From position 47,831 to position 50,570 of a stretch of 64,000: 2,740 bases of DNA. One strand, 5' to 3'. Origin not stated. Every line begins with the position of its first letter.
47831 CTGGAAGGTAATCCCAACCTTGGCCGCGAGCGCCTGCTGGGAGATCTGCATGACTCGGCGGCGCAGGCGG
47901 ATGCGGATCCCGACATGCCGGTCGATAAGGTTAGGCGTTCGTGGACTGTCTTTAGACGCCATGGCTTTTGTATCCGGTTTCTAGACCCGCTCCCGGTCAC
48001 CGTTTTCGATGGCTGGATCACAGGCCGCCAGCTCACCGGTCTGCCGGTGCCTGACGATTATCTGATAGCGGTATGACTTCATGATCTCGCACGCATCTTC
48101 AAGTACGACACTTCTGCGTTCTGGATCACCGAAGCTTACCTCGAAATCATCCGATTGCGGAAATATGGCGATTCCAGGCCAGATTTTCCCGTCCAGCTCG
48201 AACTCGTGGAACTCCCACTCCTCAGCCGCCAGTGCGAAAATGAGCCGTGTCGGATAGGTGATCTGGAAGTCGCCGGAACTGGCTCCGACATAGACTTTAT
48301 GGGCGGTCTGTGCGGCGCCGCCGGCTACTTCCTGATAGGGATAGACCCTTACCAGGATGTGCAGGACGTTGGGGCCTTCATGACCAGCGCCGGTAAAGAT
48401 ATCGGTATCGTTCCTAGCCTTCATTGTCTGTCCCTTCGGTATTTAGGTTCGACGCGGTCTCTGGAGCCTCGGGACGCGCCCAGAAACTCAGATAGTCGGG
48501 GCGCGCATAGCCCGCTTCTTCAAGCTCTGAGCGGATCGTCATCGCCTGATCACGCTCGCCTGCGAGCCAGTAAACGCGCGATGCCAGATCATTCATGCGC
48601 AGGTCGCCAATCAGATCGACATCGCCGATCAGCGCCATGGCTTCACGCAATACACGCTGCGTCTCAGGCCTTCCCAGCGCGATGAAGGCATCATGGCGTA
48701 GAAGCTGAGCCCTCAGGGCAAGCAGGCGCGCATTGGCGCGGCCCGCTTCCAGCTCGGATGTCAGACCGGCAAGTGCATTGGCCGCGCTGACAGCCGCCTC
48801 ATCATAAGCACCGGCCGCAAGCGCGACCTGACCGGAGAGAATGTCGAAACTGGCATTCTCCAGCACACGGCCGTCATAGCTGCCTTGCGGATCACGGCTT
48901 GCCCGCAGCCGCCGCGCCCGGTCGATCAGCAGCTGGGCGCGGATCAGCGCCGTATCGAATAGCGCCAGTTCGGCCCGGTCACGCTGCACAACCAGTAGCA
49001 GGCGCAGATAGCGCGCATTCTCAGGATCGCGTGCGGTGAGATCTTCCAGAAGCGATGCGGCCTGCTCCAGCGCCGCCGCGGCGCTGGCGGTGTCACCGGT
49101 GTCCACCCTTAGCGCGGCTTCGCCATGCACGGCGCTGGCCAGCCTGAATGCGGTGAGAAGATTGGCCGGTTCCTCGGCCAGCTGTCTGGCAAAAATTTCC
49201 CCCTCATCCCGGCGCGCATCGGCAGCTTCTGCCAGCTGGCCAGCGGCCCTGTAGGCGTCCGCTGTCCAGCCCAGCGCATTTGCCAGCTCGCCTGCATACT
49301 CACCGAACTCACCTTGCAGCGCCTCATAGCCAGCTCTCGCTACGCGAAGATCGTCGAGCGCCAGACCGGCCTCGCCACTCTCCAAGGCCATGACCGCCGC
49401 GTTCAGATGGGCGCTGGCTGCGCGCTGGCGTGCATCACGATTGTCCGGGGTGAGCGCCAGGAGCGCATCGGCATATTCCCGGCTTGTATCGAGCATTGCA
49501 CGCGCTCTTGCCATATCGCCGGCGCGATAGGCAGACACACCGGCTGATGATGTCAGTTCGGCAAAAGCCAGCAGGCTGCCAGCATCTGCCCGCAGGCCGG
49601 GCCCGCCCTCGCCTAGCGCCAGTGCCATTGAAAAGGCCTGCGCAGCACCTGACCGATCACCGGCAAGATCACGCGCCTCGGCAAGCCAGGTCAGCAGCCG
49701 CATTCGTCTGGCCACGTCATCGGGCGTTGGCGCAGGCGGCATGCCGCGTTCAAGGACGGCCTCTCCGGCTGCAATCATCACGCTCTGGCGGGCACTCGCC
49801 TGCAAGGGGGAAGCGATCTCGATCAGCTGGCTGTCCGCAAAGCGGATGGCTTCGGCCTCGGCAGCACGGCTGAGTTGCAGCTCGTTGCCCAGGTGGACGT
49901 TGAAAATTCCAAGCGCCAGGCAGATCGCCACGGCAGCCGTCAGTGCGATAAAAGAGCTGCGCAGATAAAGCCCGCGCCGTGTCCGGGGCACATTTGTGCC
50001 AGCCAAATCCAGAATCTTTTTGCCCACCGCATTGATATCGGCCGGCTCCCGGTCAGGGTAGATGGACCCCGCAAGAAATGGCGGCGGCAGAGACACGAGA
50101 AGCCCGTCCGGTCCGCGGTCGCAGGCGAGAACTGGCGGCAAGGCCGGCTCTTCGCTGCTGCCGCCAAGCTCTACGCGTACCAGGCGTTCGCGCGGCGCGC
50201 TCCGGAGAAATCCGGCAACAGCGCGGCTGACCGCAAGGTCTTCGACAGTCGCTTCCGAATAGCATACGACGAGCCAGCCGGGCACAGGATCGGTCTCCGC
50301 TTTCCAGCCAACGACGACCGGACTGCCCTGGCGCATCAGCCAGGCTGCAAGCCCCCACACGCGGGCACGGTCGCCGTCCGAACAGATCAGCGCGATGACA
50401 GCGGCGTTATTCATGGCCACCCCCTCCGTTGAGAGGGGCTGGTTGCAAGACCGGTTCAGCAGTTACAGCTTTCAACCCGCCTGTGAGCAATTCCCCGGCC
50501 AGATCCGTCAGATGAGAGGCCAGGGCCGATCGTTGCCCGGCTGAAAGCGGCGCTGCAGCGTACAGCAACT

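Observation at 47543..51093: Four-gene translationally coupled operon: HTH protein, TIR-like/TM/TPR protein, 147-aa protein, XRE regulator. Candidate undescribed sensing or defence module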

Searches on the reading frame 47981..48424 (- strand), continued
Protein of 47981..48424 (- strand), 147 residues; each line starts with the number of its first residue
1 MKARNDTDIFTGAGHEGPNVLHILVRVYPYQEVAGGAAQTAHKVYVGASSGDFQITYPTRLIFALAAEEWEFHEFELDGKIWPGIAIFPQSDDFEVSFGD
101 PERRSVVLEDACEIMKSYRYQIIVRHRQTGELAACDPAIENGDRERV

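Call 92: search_dna_similar(query=window:47981-48424:-, collection=plasmids, mode=protein, max_evalue=0.001)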
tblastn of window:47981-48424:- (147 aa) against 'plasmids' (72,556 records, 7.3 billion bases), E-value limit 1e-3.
No match.

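Call 93: search_dna_similar(query=window:47981-48424:-, collection=phages, mode=protein, max_evalue=0.001)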
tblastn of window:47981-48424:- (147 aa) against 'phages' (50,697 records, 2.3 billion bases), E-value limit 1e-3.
No match.

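Call 100: fold_search(model_id=the predicted structure, library=viral)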
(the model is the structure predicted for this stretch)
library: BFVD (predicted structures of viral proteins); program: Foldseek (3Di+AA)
matches with E <= 10: 229; with E <= 0.001: 0
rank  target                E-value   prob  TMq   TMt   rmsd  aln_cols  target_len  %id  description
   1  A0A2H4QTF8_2          1.5e-02  0.97  0.28  0.05   5.8        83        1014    7  Surface glycoprotein [Eastern grey kangaroopox virus]
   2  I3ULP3                1.7e-02  0.63  0.29  0.06  11.2       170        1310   10  (no name in the UniProt tables at hand)
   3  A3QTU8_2              2.6e-02  0.84  0.29  0.05  12.5       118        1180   11  Membrane protein ORF139 [Cyprinid herpesvirus 3]
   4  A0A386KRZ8            3.2e-02  0.77  0.30  0.37  10.0       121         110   12  Uncharacterized protein [Microbacterium phage ValentiniPuff]
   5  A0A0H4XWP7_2          8.8e-02  0.89  0.30  0.05   3.7        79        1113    6  B22R protein [Salmon gill poxvirus]
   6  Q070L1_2              9.3e-02  0.77  0.27  0.05   5.5        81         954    6  B22R-like protein [Nile crocodilepox virus (isolate Crocodylus niloticus/Zimbabwe/Ume/2001)]
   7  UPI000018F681         9.3e-02  0.11  0.18  0.14  15.9       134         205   12  (no name look-up for this kind of identifier)
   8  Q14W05                9.9e-02  0.16  0.15  0.09  15.5       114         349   11  ORF101 [Ranid herpesvirus 2]
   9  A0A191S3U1            1.4e-01  0.14  0.16  0.08  14.7       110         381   13  U20 protein [macacine betaherpesvirus 9]
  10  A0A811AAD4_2          1.7e-01  0.60  0.28  0.05   5.8        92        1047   10  (no name in the UniProt tables at hand)
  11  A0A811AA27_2          2.4e-01  0.47  0.27  0.04   7.0        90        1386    9  (no name in the UniProt tables at hand)
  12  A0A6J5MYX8            2.4e-01  0.28  0.27  0.32   9.2       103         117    9  Uncharacterized protein [uncultured Caudovirales phage]
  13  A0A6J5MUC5            2.5e-01  0.15  0.22  0.27  11.4       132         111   10  Uncharacterized protein [uncultured Caudovirales phage]
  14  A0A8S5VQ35            2.7e-01  0.07  0.16  0.10  24.8       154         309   10  (no name in the UniProt tables at hand)
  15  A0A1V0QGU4            4.3e-01  0.06  0.17  0.16  15.3       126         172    7  SWPV1-144 [Shearwaterpox virus]
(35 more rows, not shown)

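Call 102: list_cluster_members(proteins=[P0029, P0018, P0024, P0027, P0023, P0022, P0019, P0020, P0025, P0026])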
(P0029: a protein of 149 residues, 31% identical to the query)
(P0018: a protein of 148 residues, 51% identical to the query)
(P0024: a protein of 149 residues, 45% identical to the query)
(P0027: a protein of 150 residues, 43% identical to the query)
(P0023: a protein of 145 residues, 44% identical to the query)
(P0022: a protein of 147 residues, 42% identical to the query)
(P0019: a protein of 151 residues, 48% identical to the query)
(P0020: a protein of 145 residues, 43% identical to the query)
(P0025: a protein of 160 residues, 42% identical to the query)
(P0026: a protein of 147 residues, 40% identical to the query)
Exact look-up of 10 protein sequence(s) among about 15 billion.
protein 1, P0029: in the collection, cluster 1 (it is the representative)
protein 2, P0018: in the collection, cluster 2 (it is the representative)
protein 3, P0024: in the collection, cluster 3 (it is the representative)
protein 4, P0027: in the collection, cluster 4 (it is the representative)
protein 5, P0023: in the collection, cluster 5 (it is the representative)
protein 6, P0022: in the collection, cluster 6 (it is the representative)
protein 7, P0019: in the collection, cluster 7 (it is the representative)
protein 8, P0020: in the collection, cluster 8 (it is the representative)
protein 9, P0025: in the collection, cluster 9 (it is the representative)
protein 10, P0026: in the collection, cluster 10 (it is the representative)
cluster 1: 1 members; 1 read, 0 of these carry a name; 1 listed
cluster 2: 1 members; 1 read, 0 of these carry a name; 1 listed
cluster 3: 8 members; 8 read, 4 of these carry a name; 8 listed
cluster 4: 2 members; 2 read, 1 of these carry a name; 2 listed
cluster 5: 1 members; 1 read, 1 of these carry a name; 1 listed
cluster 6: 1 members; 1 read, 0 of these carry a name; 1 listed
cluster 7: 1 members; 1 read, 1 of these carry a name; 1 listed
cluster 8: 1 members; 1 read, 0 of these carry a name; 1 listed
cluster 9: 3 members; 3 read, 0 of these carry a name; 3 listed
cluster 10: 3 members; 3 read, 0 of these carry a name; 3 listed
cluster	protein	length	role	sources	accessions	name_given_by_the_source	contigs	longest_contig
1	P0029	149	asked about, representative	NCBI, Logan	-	-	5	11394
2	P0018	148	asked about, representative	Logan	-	-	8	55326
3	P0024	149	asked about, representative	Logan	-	-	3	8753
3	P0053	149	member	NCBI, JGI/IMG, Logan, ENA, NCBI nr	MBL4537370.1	MAG: hypothetical protein JKP96_01760 [Oceanicaulis sp.] | hypothetical protein | hypothetical protein [Oceanicaulis sp.]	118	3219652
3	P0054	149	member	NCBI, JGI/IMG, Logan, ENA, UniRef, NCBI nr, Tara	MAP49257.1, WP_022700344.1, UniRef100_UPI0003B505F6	MAG: hypothetical protein CMH90_07245 [Oceanicaulis sp.] | hypothetical protein n=1 Tax=Oceanicaulis TaxID=153232 RepID=UPI0003B505F6 | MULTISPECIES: hypothetical protein [Oceanicaulis]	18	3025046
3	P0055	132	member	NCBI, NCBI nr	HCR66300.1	MAG TPA: hypothetical protein DIW38_07280, partial [Oceanicaulis sp.] | hypothetical protein [Oceanicaulis sp.]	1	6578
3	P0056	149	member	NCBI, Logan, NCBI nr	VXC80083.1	conserved hypothetical protein [Oceanicaulis sp. 350]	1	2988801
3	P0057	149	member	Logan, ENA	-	-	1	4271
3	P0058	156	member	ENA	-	-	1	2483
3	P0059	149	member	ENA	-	-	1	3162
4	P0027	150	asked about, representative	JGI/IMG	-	-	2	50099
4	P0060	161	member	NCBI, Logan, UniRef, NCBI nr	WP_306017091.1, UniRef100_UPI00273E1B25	hypothetical protein [Oceanicaulis sp. MMSF_3324] | hypothetical protein n=1 Tax=Oceanicaulis sp. MMSF_3324 TaxID=3046702 RepID=UPI00273E1B25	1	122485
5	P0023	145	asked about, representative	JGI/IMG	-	hypothetical protein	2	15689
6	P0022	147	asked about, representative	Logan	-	-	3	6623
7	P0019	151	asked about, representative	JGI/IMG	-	hypothetical protein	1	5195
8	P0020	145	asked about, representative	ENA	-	-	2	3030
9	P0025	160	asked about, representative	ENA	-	-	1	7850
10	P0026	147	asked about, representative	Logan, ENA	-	-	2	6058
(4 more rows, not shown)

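Call 108: find_related_loci(query=A2, collection=viral_contigs, flank=6000)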
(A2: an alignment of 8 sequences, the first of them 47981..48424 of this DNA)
Query A2 (147 aa) in viral_contigs; peptide patterns used: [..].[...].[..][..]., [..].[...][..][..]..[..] (x = any residue, [..] = any of these).
89 stretches matched a pattern, but none encodes a relative of the query by tblastn (E <= 1e-3).
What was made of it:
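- No relatives were found in plasmid, phage or IMG/VR collections (calls 92, 93, 108).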

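Call 109: find_related_loci(query=A2, collection=metagenome_contigs, flank=6000)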
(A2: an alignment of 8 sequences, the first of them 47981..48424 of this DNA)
Query A2 (147 aa) in metagenome_contigs; peptide patterns used: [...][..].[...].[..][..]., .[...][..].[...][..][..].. (x = any residue, [..] = any of these).
371 stretches matched a pattern; 3 encode a relative of the query (tblastn E <= 1e-3); 3 distinct loci.
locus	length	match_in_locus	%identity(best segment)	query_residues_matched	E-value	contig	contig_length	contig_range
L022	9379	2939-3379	62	1-147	4e-69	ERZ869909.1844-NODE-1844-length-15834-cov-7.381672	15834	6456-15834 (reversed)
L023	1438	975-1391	45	7-145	2e-43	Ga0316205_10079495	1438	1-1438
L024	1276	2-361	46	25-144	3e-38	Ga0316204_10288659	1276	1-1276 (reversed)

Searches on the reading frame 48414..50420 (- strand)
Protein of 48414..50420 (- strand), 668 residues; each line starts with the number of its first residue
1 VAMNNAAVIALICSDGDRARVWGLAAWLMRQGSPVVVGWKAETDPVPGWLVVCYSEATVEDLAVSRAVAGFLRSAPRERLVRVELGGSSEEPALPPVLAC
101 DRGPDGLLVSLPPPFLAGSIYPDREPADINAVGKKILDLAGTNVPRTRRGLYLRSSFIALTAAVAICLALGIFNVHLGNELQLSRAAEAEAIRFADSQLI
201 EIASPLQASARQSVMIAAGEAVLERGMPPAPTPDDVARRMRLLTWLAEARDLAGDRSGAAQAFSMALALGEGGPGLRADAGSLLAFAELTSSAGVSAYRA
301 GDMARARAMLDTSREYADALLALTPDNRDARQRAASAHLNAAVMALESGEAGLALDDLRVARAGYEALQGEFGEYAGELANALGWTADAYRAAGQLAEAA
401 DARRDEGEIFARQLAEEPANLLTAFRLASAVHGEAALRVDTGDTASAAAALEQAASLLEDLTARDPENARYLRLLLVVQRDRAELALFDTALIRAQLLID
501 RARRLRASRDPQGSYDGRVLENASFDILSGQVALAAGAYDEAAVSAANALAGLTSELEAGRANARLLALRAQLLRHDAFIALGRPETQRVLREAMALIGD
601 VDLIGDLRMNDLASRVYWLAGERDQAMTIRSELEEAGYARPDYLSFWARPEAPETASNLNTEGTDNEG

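Call 3: search_protein_families(library=pfam, proteins=[window:48414-50420:-], max_evalue=0.1)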
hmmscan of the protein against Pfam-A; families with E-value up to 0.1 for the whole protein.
window:48414-50420:- (668 aa): 2 families
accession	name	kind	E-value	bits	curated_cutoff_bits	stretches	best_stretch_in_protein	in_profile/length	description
PF10938.13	YfdX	-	0.036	14.5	26.6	1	434-470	7-43/149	YfdX protein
PF14853.12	Fis1_TPR_C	-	0.08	13.6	25.3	0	311-331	18-38/53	Fis1 C-terminal tetratricopeptide repeat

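Call 4: search_protein_families(library=padloc, proteins=[window:48414-50420:-], max_evalue=0.1)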
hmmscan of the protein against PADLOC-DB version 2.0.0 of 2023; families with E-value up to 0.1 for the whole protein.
window:48414-50420:- (668 aa): 0 families

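Call 5: search_protein_families(library=ncbifam, proteins=[window:48414-50420:-], max_evalue=0.1)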
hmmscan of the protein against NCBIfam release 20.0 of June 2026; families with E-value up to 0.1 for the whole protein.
window:48414-50420:- (668 aa): 0 families

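Call 8: find_homologous_proteins(query=window:48414-50420:-)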
Query window:48414-50420:- (668 aa): 12 proteins with E <= 0.001 among 8000 candidates.
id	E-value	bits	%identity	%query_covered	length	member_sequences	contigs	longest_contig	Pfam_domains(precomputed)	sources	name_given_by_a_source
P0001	0.0e+0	1402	100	100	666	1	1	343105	-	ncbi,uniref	ncbi:hypothetical protein [Glycocaulis sp.]|uniref:hypothetical protein n=1 Tax=Glycocaulis sp. TaxI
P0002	0.0e+0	1114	80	100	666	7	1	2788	-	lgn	-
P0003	0.0e+0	1090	80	100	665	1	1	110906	-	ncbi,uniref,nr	ncbi:hypothetical protein GCM10007420_21310 [Glycocaulis albus]|uniref:Uncharacterized protein n=1 T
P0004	0.0e+0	1046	75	100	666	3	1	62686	-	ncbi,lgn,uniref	ncbi:hypothetical protein [Glycocaulis sp.]|uniref:hypothetical protein n=1 Tax=Glycocaulis sp. TaxI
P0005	2.2e-298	1010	73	100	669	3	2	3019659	-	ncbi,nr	ncbi:hypothetical protein [Glycocaulis alkaliphilus]|nr:hypothetical protein [Glycocaulis alkaliphil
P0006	1.1e-280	951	70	100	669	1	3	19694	-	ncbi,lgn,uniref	ncbi:MAG: hypothetical protein ACQRW7_07695 [Caulobacterales bacterium]|uniref:hypothetical protein 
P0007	4.2e-257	873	65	100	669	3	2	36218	-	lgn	-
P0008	6.7e-251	853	64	100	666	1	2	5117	-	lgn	-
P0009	1.2e-248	845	64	100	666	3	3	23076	-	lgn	-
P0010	5.5e-72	262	33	93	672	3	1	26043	PF13432.13,PF07719.24,PF13174.13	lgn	-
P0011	1.2e-4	39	29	30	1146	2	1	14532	PF00486.35,PF20703.4,PF13191.13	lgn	-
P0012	5.4e-4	37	24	49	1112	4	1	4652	PF00486.35,PF20703.4,PF07719.24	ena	-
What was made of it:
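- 48414..50414 (-): Large gene: 666-aa bitopic membrane protein (668 aa if GTG 50420 is the start). It is one of the two core components. 100% identical to an NCBI hypothetical protein of Glycocaulis sp. (call 8). Only 10 full-length relatives were found among 5.8 billion clusters (call 8).
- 48417..49862 (-): C-terminal helical, TPR-like repeat region of about 480 aa, predicted periplasmic. It ends in a conserved GY-x-R-x-D/E-F-x-x-FW motif. Weak matches to TPR arrays of Trans_reg_C/STAND proteins P0011 and P0012 (call 8).
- On ToxR/CadC-type membrane-bound regulators: P0011 and P0012, which carry Trans_reg_C, match only the TPR region weakly (call 8).
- Checked: The overlap is 14 nt if the start is GTG 50420, or 8 nt (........) if it is ATG 50414, which gives the 666-aa length of the identical NCBI protein P0001 (call 8).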

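Call 10: find_encoding_contigs(protein=P0005, flank=8000, max_places=2)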
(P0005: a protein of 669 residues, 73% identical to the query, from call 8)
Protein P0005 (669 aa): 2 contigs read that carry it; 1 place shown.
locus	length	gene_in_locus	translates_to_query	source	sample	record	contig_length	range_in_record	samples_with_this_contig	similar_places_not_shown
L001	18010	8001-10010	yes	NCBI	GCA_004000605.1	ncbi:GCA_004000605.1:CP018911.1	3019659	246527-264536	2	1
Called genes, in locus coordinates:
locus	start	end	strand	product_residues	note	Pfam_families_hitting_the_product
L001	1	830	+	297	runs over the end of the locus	PF13365:Trypsin_2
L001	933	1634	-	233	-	-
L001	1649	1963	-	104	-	-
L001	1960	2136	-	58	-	-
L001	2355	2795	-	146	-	-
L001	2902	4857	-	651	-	PF22763:NrS1-1_pol-like_HBD (weak), PF13481:AAA_25, PF09339:HTH_IclR (weak), PF12802:MarR_2 (weak)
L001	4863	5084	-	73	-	PF05930:Phage_AlpA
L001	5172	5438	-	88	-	-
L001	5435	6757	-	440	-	PF13356:Arm-DNA-bind_3, PF22022:Phage_int_M, PF00589:Phage_integrase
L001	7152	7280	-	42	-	-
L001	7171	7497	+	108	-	PF01527:HTH_Tnp_1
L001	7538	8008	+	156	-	-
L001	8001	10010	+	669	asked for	-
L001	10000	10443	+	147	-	-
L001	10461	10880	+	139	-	PF12844:HTH_19 (weak), PF13560:HTH_31 (weak), PF01381:HTH_3, PF13443:HTH_26 (faint)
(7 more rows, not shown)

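Call 11: find_encoding_contigs(protein=P0010, flank=8000, max_places=2)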
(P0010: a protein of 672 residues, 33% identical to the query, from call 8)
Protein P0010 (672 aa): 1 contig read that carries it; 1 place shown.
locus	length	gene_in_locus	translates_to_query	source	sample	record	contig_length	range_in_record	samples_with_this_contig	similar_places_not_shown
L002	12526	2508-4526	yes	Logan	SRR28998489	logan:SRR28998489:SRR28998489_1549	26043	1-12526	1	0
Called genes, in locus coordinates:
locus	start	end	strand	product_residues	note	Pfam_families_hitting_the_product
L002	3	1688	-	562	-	?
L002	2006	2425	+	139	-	-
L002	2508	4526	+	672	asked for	PF07719:TPR_2 (faint), PF13432:TPR_16 (faint), PF13174:TPR_6 (faint)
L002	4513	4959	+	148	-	-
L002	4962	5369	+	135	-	PF13560:HTH_31 (weak), PF01381:HTH_3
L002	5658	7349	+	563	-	PF02195:ParB_N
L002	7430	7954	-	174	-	-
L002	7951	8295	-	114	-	PF12844:HTH_19 (weak), PF13560:HTH_31 (weak), PF01381:HTH_3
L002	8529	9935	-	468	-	-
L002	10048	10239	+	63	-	-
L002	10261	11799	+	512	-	PF00239:Resolvase, PF07508:Recombinase, PF13408:Zn_ribbon_recom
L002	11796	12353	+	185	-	PF06094:GGACT (weak), PF13772:AIG2_2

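Call 12: find_encoding_contigs(protein=P0003, flank=8000, max_places=2)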
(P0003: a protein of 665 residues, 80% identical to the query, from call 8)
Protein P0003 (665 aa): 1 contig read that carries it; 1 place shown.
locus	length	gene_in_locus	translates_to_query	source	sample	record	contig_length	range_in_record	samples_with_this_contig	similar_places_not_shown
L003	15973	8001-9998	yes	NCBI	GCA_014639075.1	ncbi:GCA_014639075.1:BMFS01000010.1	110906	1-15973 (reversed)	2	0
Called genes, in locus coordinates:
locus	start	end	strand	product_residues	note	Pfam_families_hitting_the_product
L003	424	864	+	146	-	-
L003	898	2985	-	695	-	PF03412:Peptidase_C39, PF00664:ABC_membrane, PF00005:ABC_tran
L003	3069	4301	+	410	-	PF25919:BSH_CusB (faint), PF25917:BSH_RND (weak), PF25973:BSH_CzcB (faint), PF00364:Biotin_lipoyl (faint), PF26002:Beta-barrel_AprE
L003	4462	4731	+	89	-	-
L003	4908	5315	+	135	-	-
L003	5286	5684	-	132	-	PF00665:rve, PF13683:rve_3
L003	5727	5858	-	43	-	PF13276:HTH_21 (weak)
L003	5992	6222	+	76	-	-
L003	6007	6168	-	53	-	-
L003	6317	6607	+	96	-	PF05015:HigB-like_toxin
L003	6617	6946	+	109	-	PF13560:HTH_31 (weak), PF01381:HTH_3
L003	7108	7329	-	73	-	PF02586:SRAP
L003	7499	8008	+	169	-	-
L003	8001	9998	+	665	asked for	-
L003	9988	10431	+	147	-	-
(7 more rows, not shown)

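Call 61: search_solved_structures(query=A3, max_evalue=1, show_alignments=0)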
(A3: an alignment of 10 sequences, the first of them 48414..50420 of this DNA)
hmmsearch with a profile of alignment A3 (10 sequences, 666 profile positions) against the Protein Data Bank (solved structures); distinct sequences matched with E-value up to 1: 2.
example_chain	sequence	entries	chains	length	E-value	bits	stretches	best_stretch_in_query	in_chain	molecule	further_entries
8dss_A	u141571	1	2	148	0.1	14.3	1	387-451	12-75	ComE operon protein 1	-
7v1m_G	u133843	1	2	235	0.95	11.1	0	299-415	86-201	Isoform 2 of Nuclear autoantigenic sperm protein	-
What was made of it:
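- Closest known: RRNPP peptide-sensing regulators. Different: There is no sequence similarity to RRNPP families (calls 3, 5, 61).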

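Call 62: search_protein_families(library=pfam, alignment_id=A3, max_evalue=1)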
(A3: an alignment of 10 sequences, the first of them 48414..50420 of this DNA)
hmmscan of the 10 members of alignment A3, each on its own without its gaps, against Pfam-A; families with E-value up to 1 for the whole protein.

A. member 1, window:48414-50420:- (668 aa): 2 families
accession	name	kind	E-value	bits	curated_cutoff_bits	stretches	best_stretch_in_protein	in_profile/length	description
PF10938.13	YfdX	-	0.036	14.5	26.6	1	434-470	7-43/149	YfdX protein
PF14853.12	Fis1_TPR_C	-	0.08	13.6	25.3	1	311-331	18-38/53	Fis1 C-terminal tetratricopeptide repeat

B. families by the number of members that match (of 10 scanned): 16 families
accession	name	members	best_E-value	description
PF07719.23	TPR_2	3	5e-06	Tetratricopeptide repeat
PF10938.13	YfdX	3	0.032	YfdX protein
PF14853.12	Fis1_TPR_C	2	0.08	Fis1 C-terminal tetratricopeptide repeat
PF13174.12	TPR_6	1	8.4e-06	Tetratricopeptide repeat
PF13432.12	TPR_16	1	1.9e-05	Tetratricopeptide repeat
PF00515.34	TPR_1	1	0.00078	Tetratricopeptide repeat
PF13181.12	TPR_8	1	0.0013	Tetratricopeptide repeat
PF13424.12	TPR_12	1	0.0086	Tetratricopeptide repeat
PF14559.12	TPR_19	1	0.012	Tetratricopeptide repeat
PF23300.3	HEAT_Nup120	1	0.012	Nucleoporin Nup120, HEAT repeats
PF10602.15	RPN7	1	0.026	26S proteasome subunit RPN7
PF07219.19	HemY_N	1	0.041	HemY protein N-terminus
PF25058.1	ARM_TT21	1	0.075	Tetratricopeptide repeat protein 21 ARM repeat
PF12895.13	ANAPC3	1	0.16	Anaphase-promoting complex, cyclosome, subunit 3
PF13428.12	TPR_14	1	0.25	Tetratricopeptide repeat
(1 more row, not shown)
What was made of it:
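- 48417..49862 (-): Relatives hit TPR_2 (5e-6), TPR_6 and TPR_16 (call 62).
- On TPR repeat proteins: Family members hit TPR_2 (5e-6), TPR_6, TPR_16 and TPR_1 (call 62).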

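Call 84: search_protein_families(library=phrogs, proteins=[window:48414-50420:-], max_evalue=0.01)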
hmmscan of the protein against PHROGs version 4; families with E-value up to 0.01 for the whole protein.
window:48414-50420:- (668 aa): 0 families
